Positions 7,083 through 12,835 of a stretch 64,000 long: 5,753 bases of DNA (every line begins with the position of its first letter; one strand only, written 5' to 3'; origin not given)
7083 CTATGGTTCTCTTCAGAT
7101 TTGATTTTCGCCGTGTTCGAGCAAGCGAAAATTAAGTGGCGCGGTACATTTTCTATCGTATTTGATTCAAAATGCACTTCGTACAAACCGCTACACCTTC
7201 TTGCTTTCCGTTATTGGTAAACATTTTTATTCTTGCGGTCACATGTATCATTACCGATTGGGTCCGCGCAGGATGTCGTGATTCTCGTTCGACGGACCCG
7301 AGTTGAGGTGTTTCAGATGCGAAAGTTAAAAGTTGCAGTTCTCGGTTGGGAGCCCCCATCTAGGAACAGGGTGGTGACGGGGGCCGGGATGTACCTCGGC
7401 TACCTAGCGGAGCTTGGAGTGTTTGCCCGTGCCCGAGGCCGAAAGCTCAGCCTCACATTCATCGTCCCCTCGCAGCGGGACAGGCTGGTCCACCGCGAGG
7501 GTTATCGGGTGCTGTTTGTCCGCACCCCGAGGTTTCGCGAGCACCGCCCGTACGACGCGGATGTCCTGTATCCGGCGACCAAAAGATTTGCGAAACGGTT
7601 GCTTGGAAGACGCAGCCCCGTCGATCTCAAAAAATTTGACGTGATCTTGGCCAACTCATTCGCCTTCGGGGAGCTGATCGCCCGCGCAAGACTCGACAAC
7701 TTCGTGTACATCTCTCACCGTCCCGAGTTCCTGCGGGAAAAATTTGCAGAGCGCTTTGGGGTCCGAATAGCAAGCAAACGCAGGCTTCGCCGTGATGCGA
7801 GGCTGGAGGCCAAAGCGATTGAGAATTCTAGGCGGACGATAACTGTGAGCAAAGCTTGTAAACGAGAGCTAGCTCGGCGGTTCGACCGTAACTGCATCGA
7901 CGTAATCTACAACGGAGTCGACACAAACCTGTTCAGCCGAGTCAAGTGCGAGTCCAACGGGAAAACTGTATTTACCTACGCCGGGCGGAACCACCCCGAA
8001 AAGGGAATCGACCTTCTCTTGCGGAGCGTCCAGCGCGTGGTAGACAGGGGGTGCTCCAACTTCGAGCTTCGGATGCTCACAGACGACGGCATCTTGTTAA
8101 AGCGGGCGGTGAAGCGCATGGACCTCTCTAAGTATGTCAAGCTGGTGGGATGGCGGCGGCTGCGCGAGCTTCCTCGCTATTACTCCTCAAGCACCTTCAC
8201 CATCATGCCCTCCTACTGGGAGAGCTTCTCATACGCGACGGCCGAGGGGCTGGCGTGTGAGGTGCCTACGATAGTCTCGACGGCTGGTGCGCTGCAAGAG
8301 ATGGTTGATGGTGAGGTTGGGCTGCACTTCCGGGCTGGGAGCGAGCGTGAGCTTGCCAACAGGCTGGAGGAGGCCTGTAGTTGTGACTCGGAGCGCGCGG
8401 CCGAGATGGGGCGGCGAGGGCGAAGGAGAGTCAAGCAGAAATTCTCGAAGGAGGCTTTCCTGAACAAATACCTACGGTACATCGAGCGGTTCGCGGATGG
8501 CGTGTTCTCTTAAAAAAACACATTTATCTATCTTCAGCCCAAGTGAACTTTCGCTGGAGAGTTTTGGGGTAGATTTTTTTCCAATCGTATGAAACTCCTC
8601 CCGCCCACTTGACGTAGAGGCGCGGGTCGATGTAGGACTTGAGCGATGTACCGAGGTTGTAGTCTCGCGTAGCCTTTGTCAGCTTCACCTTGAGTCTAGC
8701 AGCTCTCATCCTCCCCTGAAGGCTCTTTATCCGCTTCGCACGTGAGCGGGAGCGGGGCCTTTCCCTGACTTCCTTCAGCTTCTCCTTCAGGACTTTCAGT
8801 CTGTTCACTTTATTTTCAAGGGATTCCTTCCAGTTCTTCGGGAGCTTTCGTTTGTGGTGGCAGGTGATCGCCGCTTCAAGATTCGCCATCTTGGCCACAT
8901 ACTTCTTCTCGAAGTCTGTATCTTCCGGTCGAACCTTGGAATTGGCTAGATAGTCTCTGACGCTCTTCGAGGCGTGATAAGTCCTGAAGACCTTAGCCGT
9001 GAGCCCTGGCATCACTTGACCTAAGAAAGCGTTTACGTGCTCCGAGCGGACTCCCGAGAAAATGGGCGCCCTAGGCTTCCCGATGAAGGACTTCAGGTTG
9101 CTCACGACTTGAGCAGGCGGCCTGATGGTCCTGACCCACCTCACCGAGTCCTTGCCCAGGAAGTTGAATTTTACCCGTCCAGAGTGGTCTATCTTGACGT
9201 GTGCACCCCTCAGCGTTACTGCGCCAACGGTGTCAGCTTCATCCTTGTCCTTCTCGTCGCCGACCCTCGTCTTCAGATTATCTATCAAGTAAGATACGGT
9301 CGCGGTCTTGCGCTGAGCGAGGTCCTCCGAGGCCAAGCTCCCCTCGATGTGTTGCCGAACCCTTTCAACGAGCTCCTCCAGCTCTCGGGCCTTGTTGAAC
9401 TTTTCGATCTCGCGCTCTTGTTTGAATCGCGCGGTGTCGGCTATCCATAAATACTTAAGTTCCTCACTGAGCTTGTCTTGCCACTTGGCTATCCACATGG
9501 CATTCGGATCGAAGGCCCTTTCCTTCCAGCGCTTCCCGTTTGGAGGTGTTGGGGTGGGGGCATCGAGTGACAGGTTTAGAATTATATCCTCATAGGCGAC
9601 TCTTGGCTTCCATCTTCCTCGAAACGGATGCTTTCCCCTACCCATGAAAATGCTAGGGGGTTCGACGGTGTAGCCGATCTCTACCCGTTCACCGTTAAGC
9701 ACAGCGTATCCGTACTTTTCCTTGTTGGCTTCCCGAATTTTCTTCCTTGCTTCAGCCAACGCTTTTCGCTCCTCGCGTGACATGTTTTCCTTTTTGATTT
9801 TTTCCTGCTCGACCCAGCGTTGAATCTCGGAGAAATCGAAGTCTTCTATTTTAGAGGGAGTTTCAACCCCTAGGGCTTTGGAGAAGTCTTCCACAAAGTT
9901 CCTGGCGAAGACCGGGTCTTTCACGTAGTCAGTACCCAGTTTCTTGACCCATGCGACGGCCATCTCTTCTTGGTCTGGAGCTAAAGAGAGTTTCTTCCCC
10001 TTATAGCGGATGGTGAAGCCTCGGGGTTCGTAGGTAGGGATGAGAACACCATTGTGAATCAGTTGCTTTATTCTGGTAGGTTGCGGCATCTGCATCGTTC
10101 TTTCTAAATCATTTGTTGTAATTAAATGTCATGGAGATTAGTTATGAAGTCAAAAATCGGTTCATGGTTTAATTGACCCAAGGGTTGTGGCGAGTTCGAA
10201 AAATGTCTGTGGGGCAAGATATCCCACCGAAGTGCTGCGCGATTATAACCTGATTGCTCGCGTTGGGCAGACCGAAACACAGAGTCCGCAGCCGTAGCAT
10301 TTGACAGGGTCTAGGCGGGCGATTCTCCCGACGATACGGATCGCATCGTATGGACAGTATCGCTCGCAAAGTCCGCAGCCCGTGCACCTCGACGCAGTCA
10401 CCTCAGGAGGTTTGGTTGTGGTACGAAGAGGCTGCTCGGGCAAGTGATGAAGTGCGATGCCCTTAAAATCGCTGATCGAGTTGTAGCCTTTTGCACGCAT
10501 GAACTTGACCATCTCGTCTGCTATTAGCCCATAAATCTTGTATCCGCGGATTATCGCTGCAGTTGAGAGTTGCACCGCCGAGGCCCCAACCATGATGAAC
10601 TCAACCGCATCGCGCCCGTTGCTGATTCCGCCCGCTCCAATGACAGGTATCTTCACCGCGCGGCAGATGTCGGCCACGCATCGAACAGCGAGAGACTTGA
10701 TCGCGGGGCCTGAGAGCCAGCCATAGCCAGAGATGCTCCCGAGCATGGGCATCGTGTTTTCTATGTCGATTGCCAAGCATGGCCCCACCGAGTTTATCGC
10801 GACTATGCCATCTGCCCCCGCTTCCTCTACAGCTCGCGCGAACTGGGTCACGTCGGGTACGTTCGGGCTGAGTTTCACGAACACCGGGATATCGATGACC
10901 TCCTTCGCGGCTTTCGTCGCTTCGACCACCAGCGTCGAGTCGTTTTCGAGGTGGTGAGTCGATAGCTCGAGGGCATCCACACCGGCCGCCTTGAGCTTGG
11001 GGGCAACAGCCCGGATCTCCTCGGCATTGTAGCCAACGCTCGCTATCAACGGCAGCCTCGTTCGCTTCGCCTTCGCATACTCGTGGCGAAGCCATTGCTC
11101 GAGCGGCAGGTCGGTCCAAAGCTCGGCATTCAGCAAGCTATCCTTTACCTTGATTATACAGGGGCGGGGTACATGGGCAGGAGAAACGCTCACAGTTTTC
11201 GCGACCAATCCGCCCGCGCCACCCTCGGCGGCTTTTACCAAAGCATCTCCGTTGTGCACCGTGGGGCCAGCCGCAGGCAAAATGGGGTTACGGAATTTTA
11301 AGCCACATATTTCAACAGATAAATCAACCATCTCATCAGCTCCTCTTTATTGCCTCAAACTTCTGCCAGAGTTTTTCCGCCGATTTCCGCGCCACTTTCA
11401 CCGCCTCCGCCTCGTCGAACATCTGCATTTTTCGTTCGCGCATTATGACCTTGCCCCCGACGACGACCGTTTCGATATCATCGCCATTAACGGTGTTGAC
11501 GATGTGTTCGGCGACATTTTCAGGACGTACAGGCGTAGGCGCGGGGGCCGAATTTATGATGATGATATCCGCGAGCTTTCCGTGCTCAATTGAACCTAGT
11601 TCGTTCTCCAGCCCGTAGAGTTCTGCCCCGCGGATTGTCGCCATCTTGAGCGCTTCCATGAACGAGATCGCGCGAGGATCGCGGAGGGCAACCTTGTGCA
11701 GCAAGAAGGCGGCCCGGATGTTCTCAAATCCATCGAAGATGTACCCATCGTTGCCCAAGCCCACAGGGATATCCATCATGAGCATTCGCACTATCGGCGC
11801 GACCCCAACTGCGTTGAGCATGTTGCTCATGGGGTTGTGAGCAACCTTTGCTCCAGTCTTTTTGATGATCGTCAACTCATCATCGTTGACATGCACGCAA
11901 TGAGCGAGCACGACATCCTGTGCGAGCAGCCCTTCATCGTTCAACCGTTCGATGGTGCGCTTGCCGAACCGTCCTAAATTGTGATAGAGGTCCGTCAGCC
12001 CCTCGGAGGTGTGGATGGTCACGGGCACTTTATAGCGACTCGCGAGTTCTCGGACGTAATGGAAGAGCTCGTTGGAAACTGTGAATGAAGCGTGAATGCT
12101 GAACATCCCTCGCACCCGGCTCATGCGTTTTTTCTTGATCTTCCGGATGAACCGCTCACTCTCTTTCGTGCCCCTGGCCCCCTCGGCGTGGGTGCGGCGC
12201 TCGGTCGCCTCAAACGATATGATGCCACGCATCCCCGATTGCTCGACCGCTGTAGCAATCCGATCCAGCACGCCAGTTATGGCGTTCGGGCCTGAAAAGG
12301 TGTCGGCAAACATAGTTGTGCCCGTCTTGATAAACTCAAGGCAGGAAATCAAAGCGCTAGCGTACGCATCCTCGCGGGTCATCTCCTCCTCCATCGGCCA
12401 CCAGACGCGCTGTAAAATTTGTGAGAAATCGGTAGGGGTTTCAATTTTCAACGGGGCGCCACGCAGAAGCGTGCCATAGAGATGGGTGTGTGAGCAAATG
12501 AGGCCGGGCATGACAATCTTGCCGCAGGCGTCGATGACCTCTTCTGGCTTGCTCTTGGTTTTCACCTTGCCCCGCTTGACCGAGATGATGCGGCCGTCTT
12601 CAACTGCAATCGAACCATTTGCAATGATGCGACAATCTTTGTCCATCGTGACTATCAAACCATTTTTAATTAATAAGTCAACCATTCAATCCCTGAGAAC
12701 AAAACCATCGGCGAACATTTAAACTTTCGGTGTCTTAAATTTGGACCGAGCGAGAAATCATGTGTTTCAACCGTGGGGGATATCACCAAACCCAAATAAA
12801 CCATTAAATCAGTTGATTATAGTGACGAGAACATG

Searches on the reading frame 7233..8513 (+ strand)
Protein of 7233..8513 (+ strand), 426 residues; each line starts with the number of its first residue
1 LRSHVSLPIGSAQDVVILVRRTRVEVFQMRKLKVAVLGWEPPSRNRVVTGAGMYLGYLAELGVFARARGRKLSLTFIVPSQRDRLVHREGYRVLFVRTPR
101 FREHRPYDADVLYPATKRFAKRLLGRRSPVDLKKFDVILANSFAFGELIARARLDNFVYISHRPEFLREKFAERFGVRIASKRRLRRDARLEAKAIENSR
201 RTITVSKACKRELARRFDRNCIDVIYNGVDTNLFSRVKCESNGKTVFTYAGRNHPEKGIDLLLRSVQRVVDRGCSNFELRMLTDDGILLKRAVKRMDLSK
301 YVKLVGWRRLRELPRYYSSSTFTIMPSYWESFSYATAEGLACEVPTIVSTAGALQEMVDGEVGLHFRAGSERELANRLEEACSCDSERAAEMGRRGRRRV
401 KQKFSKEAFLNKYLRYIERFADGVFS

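Call 52: search_protein_families(library=pfam, proteins=[window:7233-8513:+], max_evalue=0.00001)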
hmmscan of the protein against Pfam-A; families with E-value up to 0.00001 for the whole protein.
window:7233-8513:+ (426 aa): 5 families
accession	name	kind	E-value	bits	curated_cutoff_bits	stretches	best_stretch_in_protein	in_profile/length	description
PF13692.12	Glyco_trans_1_4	-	3.2e-21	76.5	27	1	245-380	2-138/142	Glycosyl transferases group 1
PF00534.26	Glycos_transf_1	-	3.5e-19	69.4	26.4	1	241-398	12-171/172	Glycosyl transferases group 1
PF13439.12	Glyco_transf_4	-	2e-14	54.4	28.5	1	72-232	20-169/170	Glycosyltransferase Family 4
PF13579.12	Glyco_trans_4_4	-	1.9e-06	28.7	29.7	0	71-228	18-158/158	Glycosyl transferase 4-like domain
PF13524.12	Glyco_trans_1_2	-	6.4e-06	26.6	25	0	304-408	31-137/144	Glycosyl transferase-like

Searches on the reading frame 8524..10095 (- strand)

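Call 52: search_protein_families(library=pfam, proteins=[window:8524-10095:-], max_evalue=0.00001)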
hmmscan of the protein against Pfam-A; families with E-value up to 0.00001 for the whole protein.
window:8524-10095:- (523 aa): 3 families
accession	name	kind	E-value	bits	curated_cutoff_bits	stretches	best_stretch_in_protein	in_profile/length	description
PF01028.25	Topoisom_I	-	3e-64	217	23.7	1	222-445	2-226/228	Eukaryotic DNA topoisomerase I, catalytic core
PF02919.20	Topoisom_I_N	-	2.3e-59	201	25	1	10-217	4-212/213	Eukaryotic DNA topoisomerase I, DNA binding fragment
PF14370.11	Topo_C_assoc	-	7.4e-18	64.6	25.1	1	462-522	3-63/70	C-terminal topoisomerase domain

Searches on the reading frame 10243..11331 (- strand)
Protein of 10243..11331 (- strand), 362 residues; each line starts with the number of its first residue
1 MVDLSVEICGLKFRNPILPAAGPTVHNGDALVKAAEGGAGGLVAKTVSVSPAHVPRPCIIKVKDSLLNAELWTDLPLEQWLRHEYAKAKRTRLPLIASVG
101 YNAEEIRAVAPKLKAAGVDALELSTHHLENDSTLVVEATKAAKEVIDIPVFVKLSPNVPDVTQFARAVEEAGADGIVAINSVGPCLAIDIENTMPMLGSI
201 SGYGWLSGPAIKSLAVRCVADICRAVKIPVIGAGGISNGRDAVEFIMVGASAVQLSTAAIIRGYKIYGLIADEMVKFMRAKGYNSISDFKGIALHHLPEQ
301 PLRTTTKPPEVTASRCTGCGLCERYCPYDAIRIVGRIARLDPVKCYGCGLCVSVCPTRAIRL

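Call 52: search_protein_families(library=pfam, proteins=[window:10243-11331:-], max_evalue=0.00001)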
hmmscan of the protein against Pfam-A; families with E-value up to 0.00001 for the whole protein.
window:10243-11331:- (362 aa): 16 families
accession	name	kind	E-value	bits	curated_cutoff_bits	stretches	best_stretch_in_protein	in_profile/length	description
PF01180.27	DHO_dh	-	1.4e-42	146.4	27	1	4-278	2-291/291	Dihydroorotate dehydrogenase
PF00037.32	Fer4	-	5.4e-16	58.1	21.1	2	310-332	2-24/24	4Fe-4S binding domain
PF12838.12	Fer4_7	-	5.1e-11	43.3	27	1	315-359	1-52/52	4Fe-4S dicluster domain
PF12837.12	Fer4_6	-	5.3e-11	42.4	25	1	309-331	2-24/24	4Fe-4S binding domain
PF00478.31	IMPDH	-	1.2e-09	38.1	25.6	1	10-255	30-235/345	IMP dehydrogenase / GMP reductase domain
PF14697.11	Fer4_21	-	2.4e-09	37.6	35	1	311-361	3-58/59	4Fe-4S dicluster domain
PF12797.12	Fer4_2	-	1.9e-08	34.2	24.5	0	309-328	3-22/22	4Fe-4S binding domain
PF13237.11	Fer4_10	-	2.8e-08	34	25.5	1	312-356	5-53/53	4Fe-4S dicluster domain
PF13187.11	Fer4_9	-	4.8e-08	33.4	27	1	315-360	1-52/52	4Fe-4S dicluster domain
PF25160.1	LdpA_Fe-S-bd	-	1.4e-07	31.6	27.6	1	322-361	9-44/49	LdpA Fe-S cluster-binding domain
PF03060.21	NMO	-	4.3e-07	30.1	28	1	216-260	182-226/331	Nitronate monooxygenase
PF12798.12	Fer4_3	-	7.1e-07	30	27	0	316-330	1-15/15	4Fe-4S binding domain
PF13484.11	Fer4_16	-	7.2e-07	30.3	30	0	344-361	1-18/66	4Fe-4S double cluster binding domain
PF13183.11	Fer4_8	-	2.1e-06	28.6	27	0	309-328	47-66/68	4Fe-4S dicluster domain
PF13534.11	Fer4_17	-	2.1e-06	28.6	22.2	0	311-329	41-59/61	4Fe-4S dicluster domain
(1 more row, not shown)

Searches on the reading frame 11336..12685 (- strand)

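Call 53: search_protein_families(library=pfam, proteins=[window:11336-12685:-], max_evalue=0.00001)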
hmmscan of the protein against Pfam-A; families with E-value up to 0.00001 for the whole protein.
window:11336-12685:- (449 aa): 2 families
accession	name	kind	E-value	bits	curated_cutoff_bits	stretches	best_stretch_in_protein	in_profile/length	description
PF01979.26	Amidohydro_1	-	1.9e-58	198.8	25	1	57-413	1-344/345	Amidohydrolase family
PF07969.17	Amidohydro_3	-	8.3e-28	98.5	29.7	2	243-414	293-471/472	Amidohydrolase family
